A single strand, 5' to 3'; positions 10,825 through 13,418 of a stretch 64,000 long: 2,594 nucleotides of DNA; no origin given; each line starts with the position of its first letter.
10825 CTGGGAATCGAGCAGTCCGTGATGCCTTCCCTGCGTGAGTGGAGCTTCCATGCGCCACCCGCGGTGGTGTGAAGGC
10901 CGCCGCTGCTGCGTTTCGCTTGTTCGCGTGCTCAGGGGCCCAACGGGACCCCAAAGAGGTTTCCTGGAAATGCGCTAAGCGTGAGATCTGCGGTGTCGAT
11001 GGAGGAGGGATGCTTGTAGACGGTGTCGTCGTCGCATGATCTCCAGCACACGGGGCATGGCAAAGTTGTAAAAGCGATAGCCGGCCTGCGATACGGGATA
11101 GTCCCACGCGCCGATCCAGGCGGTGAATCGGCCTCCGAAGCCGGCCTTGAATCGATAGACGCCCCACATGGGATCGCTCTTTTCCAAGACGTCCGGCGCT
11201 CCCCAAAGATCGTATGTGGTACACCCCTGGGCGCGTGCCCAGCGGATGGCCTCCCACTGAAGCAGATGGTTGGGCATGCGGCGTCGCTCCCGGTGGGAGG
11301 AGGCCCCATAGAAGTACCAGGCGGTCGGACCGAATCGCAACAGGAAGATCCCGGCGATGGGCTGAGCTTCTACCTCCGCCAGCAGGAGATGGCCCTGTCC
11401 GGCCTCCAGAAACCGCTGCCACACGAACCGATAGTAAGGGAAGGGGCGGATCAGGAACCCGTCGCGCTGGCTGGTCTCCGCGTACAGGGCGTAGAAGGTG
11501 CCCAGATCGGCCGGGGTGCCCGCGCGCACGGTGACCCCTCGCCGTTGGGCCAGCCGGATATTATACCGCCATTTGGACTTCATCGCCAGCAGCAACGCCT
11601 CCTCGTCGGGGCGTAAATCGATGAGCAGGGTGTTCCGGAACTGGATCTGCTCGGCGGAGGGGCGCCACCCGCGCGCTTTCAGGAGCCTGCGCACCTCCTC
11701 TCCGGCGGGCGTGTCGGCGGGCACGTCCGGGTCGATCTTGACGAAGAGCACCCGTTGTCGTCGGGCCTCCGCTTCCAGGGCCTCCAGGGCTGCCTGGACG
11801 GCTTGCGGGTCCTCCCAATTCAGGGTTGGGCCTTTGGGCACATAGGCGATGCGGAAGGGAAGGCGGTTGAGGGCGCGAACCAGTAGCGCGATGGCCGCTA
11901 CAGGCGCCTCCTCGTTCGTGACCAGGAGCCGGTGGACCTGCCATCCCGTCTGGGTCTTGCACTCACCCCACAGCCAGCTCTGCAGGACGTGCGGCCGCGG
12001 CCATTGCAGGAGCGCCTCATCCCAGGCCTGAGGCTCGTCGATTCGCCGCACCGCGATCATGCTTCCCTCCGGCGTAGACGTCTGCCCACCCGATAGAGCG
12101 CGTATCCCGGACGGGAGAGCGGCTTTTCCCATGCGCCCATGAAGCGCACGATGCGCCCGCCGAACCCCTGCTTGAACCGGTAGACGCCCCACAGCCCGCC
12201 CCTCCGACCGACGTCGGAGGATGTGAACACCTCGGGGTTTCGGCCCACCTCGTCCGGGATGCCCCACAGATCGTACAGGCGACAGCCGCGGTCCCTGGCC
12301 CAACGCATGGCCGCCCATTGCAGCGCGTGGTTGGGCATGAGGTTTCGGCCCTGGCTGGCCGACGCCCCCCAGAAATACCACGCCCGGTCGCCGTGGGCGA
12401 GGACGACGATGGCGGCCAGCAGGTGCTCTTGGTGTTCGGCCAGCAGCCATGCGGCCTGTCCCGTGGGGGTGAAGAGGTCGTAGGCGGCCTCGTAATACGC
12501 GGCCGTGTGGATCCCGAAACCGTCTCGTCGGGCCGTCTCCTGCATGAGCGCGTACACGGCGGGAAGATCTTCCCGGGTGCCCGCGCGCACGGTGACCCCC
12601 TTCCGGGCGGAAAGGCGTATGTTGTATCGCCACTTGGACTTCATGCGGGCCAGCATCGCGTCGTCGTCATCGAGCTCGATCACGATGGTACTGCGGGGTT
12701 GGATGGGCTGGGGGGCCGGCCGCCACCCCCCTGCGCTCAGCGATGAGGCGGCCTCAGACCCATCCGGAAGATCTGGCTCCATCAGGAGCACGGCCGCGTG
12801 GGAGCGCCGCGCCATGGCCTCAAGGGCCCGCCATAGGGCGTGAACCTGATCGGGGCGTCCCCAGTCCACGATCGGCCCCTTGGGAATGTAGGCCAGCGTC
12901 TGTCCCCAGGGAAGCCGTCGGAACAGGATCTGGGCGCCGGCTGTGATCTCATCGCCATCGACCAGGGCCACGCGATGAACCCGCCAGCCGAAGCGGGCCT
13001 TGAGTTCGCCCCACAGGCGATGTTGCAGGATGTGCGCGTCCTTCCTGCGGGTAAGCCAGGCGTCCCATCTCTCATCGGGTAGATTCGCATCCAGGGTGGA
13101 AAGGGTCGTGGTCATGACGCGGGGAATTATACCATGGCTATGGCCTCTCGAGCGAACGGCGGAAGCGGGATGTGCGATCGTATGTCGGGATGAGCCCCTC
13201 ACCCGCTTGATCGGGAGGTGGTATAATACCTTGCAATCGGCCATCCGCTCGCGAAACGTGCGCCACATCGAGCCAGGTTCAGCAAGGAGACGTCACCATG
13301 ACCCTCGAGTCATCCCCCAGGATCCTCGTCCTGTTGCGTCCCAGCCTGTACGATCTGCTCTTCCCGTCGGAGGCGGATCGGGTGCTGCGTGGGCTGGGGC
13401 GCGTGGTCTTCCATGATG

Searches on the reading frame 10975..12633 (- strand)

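Call 41: search_protein_families(library=ncbifam, proteins=[window:10975-12633:-], max_evalue=0.001)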
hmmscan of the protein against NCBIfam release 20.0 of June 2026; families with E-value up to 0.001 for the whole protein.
window:10975-12633:- (552 aa): 2 families
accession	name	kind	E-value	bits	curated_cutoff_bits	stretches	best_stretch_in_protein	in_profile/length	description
NF047883.1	UAcmpLyAlTFemX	equivalog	6.1e-23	81.6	500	1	208-513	19-326/337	UDP-N-acetylmuramoylpentapeptide-lysine N(6)-alanyltransferase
TIGR03019.1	pepcterm_femAB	equivalog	7.6e-16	58.1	260.35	1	321-516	110-289/330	FemAB family XrtA/PEP-CTERM system-associated protein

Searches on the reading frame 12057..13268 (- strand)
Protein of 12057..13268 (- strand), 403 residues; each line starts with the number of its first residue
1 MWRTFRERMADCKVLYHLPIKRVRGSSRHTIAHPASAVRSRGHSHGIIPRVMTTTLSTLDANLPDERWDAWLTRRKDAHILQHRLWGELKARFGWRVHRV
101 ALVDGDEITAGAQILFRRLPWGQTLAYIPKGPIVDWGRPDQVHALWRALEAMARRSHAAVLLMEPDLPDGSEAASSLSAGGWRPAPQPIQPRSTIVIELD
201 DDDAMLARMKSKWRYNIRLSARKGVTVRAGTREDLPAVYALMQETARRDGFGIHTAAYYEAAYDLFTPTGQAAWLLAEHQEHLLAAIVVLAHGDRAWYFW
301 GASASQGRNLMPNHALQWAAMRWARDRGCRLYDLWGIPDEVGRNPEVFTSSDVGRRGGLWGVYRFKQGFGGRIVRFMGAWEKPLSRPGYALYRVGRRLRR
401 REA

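Call 41: search_protein_families(library=ncbifam, proteins=[window:12057-13268:-], max_evalue=0.001)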
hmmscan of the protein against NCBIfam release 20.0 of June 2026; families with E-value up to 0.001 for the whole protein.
window:12057-13268:- (403 aa): 2 families
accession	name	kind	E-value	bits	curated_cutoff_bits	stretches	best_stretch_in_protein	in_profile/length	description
NF047883.1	UAcmpLyAlTFemX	equivalog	2.1e-25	89.8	500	1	66-340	13-298/337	UDP-N-acetylmuramoylpentapeptide-lysine N(6)-alanyltransferase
TIGR03019.1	pepcterm_femAB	equivalog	6.7e-12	45.1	260.35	1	200-334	127-258/330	FemAB family XrtA/PEP-CTERM system-associated protein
